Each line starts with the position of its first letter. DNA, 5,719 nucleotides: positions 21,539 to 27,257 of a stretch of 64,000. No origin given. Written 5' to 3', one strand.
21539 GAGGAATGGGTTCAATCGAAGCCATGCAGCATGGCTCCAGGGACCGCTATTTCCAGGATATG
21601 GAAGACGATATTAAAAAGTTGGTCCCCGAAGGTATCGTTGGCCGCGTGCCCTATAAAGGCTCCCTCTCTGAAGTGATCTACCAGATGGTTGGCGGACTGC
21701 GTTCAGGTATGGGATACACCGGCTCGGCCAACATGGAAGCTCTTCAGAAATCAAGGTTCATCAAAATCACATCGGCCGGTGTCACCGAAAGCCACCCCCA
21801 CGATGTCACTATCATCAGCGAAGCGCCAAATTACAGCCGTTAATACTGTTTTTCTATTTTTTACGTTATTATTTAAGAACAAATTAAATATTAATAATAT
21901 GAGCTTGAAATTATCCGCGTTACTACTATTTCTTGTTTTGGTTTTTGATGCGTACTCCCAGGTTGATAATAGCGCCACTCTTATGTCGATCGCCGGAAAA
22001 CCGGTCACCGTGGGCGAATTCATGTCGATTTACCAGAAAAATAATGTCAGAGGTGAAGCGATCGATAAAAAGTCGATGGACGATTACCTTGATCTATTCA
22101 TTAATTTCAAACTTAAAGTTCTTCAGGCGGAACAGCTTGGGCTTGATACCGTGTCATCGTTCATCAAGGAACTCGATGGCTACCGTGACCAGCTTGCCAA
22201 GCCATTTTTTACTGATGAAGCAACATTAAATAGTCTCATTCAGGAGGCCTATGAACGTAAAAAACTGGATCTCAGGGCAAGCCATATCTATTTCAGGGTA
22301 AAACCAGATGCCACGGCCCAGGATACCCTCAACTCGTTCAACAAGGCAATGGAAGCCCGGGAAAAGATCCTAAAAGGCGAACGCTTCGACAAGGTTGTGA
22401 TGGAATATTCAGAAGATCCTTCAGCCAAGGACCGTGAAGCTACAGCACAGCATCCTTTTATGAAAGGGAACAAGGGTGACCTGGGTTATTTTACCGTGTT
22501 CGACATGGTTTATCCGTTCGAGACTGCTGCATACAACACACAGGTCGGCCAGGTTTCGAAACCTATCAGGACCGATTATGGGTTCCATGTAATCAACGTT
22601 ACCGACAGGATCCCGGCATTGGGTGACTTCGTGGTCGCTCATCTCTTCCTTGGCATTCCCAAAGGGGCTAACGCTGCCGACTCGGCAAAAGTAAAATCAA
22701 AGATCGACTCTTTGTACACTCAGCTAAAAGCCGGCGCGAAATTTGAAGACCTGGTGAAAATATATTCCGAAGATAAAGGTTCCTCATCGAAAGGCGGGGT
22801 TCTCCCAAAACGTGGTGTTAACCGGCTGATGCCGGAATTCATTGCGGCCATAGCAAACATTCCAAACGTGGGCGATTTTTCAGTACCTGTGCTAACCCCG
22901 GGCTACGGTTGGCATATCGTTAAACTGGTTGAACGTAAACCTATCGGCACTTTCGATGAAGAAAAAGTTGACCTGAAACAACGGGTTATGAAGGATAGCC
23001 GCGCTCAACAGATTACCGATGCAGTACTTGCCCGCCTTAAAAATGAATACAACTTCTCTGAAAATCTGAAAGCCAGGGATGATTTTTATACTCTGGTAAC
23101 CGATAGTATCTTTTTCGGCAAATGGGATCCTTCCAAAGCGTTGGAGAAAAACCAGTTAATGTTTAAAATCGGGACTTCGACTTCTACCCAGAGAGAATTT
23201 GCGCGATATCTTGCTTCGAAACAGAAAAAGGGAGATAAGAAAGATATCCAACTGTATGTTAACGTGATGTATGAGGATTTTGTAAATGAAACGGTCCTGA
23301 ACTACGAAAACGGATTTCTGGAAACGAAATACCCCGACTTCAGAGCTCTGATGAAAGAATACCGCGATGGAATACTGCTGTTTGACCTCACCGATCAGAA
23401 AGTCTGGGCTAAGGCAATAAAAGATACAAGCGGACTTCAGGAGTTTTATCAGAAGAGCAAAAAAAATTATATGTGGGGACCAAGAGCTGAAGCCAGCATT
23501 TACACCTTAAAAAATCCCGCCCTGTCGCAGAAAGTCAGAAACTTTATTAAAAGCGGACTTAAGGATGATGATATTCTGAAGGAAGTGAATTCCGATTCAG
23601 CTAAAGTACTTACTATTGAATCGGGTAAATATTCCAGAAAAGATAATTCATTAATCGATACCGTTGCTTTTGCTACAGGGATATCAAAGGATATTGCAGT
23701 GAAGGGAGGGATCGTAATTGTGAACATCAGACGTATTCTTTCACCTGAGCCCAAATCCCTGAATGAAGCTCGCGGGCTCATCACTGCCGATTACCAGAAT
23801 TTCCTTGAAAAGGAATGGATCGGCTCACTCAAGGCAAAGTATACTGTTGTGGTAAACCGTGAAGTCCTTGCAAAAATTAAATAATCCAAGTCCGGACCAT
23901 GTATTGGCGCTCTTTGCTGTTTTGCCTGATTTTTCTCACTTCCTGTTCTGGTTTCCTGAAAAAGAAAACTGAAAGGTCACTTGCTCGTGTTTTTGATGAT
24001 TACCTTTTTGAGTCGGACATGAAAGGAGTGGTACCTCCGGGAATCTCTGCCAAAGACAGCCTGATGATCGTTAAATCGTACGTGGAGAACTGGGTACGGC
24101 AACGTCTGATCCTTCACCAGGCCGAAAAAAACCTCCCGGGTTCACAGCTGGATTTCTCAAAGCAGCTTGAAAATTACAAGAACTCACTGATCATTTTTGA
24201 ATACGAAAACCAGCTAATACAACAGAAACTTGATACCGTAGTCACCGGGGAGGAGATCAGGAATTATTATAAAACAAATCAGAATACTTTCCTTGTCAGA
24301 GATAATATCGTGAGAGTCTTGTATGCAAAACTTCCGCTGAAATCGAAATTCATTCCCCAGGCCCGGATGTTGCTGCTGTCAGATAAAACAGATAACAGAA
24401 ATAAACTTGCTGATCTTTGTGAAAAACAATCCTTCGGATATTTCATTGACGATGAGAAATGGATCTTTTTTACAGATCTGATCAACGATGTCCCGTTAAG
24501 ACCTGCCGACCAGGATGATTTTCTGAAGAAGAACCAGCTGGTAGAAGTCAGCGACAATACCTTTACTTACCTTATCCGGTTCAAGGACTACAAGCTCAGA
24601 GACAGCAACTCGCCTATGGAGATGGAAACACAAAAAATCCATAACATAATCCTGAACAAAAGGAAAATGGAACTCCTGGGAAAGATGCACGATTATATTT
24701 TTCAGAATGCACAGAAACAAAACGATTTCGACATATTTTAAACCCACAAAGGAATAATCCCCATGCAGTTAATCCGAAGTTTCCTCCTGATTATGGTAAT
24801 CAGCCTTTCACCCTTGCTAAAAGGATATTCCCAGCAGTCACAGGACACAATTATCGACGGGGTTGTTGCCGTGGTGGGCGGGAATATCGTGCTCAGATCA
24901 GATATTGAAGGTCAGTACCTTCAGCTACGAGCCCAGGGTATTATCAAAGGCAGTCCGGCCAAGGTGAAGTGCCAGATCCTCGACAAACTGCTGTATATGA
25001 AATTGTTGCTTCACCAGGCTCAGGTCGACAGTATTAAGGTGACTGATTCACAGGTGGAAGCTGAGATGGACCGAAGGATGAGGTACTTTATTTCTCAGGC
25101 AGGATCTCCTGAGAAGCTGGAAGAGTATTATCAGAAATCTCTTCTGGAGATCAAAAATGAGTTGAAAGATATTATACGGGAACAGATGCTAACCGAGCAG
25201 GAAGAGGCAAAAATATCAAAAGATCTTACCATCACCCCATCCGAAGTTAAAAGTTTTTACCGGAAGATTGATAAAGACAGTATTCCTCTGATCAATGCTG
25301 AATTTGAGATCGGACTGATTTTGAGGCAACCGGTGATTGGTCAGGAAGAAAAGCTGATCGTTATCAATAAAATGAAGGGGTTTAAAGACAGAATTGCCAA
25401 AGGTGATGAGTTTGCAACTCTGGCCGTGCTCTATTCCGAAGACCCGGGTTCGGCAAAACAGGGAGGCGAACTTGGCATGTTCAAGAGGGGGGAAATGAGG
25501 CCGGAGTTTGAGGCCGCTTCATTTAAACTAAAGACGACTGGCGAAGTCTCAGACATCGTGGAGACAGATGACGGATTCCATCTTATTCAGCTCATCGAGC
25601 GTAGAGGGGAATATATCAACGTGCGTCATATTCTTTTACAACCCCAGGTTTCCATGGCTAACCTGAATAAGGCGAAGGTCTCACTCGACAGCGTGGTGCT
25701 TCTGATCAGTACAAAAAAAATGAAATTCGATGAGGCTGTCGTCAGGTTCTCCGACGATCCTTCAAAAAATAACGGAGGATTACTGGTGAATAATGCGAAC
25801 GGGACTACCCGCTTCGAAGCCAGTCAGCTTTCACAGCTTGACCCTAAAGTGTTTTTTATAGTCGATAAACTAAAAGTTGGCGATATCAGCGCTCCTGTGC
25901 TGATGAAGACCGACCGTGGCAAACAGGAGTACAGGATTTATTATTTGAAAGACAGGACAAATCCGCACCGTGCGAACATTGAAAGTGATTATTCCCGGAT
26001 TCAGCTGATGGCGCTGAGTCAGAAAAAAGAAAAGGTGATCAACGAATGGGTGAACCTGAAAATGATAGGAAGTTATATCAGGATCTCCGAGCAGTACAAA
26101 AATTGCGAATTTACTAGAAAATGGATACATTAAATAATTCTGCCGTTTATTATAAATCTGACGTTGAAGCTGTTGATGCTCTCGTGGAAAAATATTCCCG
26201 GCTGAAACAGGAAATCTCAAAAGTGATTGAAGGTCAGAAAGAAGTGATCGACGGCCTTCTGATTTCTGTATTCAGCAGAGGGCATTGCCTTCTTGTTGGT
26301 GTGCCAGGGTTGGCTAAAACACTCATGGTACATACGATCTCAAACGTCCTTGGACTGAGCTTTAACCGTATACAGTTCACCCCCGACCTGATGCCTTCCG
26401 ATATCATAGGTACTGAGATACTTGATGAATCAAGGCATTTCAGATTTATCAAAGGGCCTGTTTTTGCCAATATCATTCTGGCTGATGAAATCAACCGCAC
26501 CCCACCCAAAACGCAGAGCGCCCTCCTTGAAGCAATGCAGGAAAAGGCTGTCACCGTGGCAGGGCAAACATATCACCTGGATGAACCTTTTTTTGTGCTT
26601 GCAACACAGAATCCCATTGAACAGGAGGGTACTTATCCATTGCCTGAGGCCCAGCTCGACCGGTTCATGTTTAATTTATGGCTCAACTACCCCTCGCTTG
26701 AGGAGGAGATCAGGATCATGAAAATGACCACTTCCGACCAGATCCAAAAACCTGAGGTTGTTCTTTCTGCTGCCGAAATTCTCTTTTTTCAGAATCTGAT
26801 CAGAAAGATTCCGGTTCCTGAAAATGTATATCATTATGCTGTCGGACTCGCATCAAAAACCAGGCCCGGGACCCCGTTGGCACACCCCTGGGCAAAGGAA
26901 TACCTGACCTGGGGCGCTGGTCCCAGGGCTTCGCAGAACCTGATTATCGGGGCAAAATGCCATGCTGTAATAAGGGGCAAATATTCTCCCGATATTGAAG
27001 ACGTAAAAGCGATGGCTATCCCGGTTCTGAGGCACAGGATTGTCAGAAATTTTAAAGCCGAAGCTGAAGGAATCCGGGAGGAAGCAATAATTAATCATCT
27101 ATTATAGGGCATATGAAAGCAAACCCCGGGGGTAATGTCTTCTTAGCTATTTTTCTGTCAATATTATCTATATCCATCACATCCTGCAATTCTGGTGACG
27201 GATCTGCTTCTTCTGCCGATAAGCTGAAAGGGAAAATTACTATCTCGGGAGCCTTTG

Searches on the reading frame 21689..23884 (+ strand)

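Call 26: search_protein_families(library=pfam, proteins=[window:21689-23884:+], max_evalue=0.000001)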
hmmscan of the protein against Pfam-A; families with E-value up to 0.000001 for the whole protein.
window:21689-23884:+ (731 aa): 3 families
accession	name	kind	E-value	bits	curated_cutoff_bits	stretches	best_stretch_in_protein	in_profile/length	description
PF13616.12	Rotamase_3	-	2.2e-37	128.6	22.5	2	327-416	28-115/116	PPIC-type PPIASE domain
PF00639.27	Rotamase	-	5.4e-37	127.1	21.7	2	199-306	1-97/97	PPIC-type PPIASE domain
PF13145.12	Rotamase_2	-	1.4e-17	65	27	0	202-310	27-111/121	PPIC-type PPIASE domain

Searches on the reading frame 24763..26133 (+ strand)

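Call 26: search_protein_families(library=pfam, proteins=[window:24763-26133:+], max_evalue=0.000001)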
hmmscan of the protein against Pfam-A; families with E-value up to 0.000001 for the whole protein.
window:24763-26133:+ (456 aa): 4 families
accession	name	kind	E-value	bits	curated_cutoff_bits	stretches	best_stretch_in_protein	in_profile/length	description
PF00639.27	Rotamase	-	7.8e-31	107.4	21.7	2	197-278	15-96/97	PPIC-type PPIASE domain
PF13616.12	Rotamase_3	-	3.8e-28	98.8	22.5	1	202-280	38-115/116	PPIC-type PPIASE domain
PF09312.16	SurA_N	-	6.5e-07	30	30.8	0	31-104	1-78/118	SurA N-terminal domain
PF13145.12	Rotamase_2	-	6.9e-07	30.6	27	0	207-282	38-110/121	PPIC-type PPIASE domain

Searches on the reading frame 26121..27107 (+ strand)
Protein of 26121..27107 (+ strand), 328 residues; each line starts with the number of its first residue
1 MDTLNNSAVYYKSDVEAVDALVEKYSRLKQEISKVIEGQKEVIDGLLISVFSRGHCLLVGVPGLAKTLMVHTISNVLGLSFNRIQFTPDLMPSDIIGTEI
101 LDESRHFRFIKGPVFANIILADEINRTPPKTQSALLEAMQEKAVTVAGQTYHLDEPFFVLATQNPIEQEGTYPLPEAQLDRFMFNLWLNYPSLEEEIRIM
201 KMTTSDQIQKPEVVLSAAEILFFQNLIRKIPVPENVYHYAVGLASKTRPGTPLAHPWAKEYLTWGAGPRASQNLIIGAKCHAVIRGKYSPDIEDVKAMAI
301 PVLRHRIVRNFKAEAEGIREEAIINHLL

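Call 26: search_protein_families(library=pfam, proteins=[window:26121-27107:+], max_evalue=0.000001)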
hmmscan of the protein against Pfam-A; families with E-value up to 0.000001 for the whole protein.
window:26121-27107:+ (328 aa): 4 families
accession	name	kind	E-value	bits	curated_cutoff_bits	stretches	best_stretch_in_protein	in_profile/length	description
PF07726.17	AAA_3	-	8.6e-65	217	27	1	55-184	1-131/131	ATPase family associated with various cellular activities (AAA)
PF17863.7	AAA_lid_2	-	4e-13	49.3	22.7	1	258-326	5-73/74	AAA lid domain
PF07728.20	AAA_5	-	9.3e-13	48.8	22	1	55-182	1-139/139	AAA domain (dynein-related subfamily)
PF20030.5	bpMoxR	-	3.2e-08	33.3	27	1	28-187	6-165/205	MoxR domain in the MoxR-vWA-beta-propeller ternary systems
